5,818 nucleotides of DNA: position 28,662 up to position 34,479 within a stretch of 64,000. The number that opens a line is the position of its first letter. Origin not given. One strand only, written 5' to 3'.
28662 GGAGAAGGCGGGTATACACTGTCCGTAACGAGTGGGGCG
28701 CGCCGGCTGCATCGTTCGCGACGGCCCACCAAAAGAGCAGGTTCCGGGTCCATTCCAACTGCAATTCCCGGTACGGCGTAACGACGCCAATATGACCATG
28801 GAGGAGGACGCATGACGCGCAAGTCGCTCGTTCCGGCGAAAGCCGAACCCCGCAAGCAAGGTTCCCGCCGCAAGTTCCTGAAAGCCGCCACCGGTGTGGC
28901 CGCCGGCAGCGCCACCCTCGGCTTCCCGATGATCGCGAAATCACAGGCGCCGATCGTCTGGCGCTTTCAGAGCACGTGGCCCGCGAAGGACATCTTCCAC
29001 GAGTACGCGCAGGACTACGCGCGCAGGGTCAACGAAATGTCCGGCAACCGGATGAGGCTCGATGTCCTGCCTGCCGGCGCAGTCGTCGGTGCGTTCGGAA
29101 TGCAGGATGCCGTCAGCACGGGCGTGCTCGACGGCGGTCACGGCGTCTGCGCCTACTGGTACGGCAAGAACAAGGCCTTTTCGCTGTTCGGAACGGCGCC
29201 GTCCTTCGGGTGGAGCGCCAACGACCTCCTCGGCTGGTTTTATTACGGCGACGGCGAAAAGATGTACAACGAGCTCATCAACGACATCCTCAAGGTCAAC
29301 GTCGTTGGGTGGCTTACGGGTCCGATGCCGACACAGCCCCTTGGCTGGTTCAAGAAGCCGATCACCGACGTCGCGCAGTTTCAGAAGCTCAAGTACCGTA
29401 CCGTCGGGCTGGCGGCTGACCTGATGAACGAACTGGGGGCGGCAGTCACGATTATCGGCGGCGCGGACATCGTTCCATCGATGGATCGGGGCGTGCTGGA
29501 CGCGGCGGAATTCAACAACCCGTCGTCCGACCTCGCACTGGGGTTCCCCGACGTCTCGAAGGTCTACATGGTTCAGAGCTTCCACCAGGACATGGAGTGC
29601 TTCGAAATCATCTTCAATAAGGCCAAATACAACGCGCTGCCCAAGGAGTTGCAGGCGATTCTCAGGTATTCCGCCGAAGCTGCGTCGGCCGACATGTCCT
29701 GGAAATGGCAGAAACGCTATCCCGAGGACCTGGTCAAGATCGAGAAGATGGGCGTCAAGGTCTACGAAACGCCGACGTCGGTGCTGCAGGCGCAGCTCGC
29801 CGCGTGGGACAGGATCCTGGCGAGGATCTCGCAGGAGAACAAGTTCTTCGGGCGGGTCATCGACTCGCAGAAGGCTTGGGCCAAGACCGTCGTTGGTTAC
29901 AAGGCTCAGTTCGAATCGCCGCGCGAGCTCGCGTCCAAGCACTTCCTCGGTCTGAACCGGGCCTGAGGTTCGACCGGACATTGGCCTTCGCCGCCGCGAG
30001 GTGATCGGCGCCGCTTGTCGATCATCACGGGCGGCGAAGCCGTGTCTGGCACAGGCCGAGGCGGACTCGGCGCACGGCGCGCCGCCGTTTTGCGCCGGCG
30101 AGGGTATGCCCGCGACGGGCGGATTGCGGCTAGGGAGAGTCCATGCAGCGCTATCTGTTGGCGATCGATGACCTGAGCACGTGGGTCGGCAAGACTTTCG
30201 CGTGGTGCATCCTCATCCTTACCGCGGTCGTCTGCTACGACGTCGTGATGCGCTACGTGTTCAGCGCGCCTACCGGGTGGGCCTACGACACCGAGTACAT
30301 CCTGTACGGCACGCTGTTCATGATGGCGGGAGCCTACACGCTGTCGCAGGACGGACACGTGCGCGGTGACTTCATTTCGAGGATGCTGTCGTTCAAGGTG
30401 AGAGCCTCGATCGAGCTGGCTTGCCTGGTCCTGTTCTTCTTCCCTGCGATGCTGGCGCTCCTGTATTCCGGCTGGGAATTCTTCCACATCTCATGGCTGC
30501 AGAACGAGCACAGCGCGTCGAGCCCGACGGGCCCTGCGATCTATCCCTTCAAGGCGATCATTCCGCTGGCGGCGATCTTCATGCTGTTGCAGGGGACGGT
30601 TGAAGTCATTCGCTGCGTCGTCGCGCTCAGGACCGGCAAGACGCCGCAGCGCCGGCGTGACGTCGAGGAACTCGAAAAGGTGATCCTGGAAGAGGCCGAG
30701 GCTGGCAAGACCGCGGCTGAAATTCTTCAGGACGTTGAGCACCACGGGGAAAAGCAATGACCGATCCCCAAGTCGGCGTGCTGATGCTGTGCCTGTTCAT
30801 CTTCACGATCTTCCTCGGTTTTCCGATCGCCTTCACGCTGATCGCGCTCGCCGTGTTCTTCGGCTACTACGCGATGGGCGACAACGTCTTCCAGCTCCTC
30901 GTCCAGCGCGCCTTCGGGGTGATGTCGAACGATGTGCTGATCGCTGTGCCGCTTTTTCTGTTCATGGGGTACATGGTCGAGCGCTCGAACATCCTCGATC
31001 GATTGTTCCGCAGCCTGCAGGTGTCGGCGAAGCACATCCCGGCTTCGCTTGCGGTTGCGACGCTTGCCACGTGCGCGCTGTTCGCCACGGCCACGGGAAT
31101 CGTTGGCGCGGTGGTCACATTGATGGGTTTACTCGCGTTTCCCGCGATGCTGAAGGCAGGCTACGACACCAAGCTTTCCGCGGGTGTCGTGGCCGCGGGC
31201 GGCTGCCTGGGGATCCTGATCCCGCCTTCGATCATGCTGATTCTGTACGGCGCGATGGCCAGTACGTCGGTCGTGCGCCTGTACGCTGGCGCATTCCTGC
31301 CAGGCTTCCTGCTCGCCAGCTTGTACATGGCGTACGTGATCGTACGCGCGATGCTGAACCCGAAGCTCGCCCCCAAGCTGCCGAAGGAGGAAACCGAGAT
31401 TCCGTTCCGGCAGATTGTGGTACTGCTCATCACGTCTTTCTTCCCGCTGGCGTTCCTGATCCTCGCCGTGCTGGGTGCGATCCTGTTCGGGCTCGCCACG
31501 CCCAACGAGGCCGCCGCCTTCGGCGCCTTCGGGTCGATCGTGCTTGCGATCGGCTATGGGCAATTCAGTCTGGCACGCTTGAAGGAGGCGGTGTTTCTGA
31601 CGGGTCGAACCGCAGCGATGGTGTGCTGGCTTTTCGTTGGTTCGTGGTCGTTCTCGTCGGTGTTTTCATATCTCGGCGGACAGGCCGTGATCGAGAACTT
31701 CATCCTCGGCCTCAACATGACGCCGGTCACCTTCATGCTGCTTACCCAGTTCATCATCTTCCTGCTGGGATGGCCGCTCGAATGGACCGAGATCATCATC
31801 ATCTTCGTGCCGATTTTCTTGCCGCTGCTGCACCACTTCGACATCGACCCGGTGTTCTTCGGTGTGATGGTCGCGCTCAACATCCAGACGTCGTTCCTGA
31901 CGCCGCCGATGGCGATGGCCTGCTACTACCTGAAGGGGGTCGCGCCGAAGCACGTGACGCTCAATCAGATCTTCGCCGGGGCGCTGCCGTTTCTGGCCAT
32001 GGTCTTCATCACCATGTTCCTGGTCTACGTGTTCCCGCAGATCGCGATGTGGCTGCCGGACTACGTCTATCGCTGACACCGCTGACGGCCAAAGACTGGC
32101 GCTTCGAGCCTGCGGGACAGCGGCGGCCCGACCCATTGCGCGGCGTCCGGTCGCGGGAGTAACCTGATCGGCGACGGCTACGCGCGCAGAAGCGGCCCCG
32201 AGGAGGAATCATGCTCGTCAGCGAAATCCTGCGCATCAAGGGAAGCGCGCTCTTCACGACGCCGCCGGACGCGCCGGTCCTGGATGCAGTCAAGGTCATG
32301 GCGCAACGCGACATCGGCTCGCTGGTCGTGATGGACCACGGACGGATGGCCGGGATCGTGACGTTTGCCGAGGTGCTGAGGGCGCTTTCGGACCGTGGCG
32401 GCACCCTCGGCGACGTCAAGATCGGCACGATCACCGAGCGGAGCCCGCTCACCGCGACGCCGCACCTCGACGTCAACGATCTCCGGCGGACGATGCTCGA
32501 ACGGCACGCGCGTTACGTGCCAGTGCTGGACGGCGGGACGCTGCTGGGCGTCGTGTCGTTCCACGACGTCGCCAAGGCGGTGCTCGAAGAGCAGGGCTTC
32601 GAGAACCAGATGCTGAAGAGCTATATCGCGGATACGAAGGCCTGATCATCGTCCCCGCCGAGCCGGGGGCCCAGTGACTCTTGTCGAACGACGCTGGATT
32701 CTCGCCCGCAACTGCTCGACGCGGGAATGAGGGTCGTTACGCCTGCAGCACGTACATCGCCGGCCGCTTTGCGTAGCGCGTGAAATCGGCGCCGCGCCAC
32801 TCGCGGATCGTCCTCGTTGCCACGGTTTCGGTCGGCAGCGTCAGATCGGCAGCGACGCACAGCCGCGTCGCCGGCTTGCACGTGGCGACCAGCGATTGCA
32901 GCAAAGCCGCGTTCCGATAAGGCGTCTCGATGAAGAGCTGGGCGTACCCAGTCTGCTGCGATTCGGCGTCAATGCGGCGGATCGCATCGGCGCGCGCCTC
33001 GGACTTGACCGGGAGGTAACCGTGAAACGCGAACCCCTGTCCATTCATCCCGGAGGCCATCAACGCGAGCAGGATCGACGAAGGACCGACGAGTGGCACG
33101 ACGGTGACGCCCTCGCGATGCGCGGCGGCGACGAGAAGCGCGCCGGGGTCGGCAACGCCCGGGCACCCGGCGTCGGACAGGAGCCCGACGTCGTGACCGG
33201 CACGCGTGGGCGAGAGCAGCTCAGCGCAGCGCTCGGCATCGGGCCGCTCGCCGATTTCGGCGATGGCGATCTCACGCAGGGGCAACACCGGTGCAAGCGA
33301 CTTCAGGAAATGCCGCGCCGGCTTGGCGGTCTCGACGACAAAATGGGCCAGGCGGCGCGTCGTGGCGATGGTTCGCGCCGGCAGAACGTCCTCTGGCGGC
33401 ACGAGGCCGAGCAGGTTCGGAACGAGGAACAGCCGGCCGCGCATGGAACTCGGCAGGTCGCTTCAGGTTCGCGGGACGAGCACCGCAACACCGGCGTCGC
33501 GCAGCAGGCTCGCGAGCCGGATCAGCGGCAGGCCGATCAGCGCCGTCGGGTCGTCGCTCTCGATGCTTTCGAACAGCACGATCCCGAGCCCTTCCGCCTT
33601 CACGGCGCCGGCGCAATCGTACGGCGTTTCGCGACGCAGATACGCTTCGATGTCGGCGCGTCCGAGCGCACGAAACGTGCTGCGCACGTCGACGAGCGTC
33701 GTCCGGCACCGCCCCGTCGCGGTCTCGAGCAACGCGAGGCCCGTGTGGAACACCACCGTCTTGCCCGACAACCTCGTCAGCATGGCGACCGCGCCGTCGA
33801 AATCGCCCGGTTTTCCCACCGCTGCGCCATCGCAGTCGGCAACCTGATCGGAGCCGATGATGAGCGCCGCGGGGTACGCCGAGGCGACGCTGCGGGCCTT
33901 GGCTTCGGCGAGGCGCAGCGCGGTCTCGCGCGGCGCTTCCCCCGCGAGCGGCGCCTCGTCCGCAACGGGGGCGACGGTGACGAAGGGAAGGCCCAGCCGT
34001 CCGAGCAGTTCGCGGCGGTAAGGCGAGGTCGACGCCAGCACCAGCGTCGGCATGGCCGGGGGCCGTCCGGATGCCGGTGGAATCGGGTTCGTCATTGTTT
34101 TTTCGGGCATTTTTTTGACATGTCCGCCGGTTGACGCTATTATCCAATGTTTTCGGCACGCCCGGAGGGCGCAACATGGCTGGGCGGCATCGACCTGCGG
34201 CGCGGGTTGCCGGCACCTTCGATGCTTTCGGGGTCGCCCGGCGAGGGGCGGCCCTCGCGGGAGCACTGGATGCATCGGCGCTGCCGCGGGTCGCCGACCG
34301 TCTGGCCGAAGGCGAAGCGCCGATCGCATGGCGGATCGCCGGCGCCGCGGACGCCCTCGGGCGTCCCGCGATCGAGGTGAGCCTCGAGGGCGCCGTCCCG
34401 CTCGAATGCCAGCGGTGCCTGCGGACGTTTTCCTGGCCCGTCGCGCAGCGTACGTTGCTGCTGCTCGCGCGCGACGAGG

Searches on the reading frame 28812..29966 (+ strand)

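Call 60: search_protein_families(library=pfam, proteins=[window:28812-29966:+], max_evalue=0.001)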
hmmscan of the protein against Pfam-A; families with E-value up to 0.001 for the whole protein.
window:28812-29966:+ (384 aa): 1 family
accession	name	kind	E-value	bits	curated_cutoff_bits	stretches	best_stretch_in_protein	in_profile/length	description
PF03480.18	DctP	-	1.6e-32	113.4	23.4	1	53-339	2-282/286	Bacterial extracellular solute-binding protein, family 7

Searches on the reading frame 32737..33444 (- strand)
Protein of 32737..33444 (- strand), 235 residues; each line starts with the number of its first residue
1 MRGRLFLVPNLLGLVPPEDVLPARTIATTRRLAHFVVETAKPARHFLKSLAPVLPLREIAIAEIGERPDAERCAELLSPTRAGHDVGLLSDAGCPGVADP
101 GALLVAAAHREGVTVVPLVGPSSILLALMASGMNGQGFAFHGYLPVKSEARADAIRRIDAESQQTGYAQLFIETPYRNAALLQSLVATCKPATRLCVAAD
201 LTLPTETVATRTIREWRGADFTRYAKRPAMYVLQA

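Call 60: search_protein_families(library=pfam, proteins=[window:32737-33444:-], max_evalue=0.001)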
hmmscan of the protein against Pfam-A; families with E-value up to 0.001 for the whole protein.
window:32737-33444:- (235 aa): 1 family
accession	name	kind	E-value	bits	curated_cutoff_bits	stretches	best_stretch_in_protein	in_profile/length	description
PF00590.25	TP_methylase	-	5e-09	36.8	27.8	1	57-215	52-210/212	Tetrapyrrole (Corrin/Porphyrin) Methylases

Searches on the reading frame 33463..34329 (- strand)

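Call 60: search_protein_families(library=pfam, proteins=[window:33463-34329:-], max_evalue=0.001)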
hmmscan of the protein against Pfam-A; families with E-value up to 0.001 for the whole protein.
window:33463-34329:- (288 aa): 1 family
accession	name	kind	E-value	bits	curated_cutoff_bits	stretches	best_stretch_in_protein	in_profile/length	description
PF02545.19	Maf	-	7.7e-49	166.3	27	1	96-278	2-186/187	Maf-like protein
